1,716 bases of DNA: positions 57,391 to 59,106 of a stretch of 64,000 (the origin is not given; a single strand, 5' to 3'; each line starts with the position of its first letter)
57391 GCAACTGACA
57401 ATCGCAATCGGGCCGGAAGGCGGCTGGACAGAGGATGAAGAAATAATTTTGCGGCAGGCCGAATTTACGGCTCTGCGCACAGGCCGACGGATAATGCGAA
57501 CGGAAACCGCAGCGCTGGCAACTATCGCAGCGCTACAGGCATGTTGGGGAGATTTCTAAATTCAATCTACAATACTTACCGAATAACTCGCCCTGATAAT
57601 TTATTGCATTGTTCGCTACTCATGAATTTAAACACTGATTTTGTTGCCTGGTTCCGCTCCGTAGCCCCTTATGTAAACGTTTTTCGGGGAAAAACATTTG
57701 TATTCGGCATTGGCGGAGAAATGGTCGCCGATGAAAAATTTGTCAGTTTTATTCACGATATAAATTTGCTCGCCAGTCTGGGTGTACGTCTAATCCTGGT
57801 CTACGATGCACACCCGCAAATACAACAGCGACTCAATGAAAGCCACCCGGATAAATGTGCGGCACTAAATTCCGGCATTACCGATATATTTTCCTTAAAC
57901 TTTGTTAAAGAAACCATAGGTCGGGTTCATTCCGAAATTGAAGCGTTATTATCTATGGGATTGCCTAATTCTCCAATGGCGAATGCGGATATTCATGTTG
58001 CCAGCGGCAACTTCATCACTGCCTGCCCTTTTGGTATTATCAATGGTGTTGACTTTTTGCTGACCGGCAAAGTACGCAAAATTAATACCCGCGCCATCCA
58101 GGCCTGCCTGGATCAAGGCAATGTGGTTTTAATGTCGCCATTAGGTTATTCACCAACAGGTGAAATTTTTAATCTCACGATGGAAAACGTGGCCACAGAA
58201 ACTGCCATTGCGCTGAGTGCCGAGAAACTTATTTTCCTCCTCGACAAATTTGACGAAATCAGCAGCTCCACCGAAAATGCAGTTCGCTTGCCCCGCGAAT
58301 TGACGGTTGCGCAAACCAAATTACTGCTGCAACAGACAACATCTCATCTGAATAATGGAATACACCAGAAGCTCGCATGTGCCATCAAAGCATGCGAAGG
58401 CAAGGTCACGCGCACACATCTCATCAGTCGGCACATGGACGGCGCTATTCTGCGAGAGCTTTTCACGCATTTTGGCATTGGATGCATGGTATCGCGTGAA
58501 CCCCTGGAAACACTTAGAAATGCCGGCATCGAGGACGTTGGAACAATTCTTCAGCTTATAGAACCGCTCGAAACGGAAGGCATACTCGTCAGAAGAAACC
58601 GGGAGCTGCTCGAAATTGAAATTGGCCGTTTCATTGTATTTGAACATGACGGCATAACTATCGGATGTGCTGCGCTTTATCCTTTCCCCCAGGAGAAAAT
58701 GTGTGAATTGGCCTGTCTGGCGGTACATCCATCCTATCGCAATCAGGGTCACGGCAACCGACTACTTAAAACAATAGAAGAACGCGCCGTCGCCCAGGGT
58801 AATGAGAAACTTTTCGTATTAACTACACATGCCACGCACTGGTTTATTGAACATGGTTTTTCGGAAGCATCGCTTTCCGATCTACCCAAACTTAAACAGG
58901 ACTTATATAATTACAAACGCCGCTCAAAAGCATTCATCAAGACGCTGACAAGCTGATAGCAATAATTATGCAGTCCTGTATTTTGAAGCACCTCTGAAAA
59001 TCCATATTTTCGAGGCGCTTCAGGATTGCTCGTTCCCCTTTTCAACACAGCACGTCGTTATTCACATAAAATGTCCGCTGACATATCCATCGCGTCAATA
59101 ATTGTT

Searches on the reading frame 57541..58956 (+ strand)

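Call 58: search_protein_families(library=pfam, proteins=[window:57541-58956:+], max_evalue=0.00001)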
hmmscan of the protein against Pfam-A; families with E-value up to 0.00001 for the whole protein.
window:57541-58956:+ (471 aa): 3 families
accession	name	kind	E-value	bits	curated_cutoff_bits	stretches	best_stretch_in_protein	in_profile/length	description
PF00696.33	AA_kinase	-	4.1e-20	72.9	24.9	1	51-296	1-234/234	Amino acid kinase family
PF00583.31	Acetyltransf_1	-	9.5e-15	55.3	20.7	1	351-435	19-111/116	Acetyltransferase (GNAT) family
PF13508.13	Acetyltransf_7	-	1.7e-13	51.2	27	1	362-441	3-83/84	Acetyltransferase (GNAT) domain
